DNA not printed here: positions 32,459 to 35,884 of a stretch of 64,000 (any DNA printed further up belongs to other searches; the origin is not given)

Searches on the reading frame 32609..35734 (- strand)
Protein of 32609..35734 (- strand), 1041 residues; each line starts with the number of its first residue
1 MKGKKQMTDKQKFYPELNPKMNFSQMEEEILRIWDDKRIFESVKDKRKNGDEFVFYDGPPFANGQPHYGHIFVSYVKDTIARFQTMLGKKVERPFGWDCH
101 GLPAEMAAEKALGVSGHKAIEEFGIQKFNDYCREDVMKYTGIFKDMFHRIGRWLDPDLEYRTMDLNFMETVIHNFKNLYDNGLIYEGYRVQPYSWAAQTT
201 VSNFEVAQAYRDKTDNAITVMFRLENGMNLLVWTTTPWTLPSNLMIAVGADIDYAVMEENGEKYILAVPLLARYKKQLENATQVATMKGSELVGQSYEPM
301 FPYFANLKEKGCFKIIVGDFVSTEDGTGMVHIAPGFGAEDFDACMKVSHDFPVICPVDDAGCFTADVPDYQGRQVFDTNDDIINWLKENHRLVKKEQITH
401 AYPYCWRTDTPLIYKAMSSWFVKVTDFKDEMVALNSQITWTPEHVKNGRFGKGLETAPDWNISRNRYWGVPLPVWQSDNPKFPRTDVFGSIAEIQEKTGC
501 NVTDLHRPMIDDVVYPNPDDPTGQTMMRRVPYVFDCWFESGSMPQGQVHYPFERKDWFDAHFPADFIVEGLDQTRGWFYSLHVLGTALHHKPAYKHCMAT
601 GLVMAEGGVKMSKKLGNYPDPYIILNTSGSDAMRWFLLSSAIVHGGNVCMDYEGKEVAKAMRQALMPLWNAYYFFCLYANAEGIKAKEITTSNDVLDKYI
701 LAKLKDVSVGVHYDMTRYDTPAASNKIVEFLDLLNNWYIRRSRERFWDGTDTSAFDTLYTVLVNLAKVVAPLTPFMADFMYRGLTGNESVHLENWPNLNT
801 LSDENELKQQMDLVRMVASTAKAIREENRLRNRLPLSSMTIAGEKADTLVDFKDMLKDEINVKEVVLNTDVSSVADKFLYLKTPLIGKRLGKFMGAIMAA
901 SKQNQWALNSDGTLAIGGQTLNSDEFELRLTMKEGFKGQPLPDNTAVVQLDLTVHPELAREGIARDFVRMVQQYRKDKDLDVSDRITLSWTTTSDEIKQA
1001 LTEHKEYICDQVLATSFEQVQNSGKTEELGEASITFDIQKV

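Call 57: search_protein_families(library=pfam, proteins=[window:32609-35734:-], max_evalue=0.001)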
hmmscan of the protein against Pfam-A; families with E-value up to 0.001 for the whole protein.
window:32609-35734:- (1041 aa): 4 families
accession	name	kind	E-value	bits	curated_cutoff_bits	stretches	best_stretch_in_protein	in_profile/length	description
PF00133.28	tRNA-synt_1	-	1.7e-124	416.2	22.7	1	30-643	2-408/414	tRNA synthetases class I (I, L, M and V)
PF19302.4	DUF5915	-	2.7e-30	105.8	27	1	854-1041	2-195/195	Domain of unknown function (DUF5915)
PF08264.19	Anticodon_1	-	4.4e-25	88.7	25.1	1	697-837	1-145/148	Anticodon-binding domain of tRNA ligase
PF09334.17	tRNA-synt_1g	-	2.2e-14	53.5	20.1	1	60-203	8-132/391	tRNA synthetases class I (M)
